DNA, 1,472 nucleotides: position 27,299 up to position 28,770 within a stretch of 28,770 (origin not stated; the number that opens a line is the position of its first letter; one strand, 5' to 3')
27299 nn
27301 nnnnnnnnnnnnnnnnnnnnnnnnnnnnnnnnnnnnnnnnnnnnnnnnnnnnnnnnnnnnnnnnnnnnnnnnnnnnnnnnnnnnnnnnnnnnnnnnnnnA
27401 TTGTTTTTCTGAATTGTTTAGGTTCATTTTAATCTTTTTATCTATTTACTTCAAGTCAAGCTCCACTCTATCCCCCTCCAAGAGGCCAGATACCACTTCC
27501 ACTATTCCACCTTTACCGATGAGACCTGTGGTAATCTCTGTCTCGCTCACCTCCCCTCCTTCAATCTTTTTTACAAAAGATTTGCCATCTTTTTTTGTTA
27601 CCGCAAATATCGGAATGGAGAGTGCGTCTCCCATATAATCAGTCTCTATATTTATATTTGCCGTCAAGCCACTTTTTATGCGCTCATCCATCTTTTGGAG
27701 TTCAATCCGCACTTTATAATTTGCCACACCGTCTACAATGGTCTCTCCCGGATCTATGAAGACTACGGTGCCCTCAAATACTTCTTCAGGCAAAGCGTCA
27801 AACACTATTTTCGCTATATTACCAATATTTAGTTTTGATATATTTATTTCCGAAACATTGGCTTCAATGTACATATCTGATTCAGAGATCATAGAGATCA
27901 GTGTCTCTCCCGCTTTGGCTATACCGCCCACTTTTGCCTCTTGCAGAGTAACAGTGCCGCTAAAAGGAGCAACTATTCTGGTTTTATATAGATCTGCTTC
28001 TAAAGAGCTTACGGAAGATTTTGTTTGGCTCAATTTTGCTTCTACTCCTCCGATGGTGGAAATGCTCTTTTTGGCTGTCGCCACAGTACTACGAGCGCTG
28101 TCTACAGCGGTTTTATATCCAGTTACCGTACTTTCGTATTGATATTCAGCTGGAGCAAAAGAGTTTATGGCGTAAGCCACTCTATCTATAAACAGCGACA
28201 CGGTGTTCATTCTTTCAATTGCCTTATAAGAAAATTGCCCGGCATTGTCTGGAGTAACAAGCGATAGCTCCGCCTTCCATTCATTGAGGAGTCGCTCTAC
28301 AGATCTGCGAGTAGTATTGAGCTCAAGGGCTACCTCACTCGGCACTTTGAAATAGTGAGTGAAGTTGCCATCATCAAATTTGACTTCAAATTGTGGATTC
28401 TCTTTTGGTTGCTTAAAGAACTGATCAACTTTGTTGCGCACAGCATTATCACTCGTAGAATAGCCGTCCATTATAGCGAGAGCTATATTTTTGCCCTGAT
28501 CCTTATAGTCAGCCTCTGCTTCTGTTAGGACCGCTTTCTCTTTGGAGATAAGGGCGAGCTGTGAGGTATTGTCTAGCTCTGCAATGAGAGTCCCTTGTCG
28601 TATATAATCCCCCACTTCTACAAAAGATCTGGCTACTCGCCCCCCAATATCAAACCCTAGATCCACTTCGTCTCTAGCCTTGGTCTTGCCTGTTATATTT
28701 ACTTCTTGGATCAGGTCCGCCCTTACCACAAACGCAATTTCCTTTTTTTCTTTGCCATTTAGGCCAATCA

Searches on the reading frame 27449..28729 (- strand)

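Call 68: search_protein_families(library=pfam, proteins=[window:27449-28729:-], max_evalue=0.001)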
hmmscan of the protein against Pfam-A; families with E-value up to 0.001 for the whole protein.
window:27449-28729:- (427 aa): 3 families
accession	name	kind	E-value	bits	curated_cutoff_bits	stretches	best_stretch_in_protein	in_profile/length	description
PF16576.10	HlyD_D23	-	6.1e-17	62.1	30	1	248-357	107-214/214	Barrel-sandwich domain of CusB or HlyD membrane-fusion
PF13437.12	HlyD_3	-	1.7e-14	54.9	22.2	1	252-353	2-105/106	HlyD family secretion protein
PF00364.28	Biotin_lipoyl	-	0.00024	21.3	22.1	0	30-53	15-37/73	Biotin-requiring enzyme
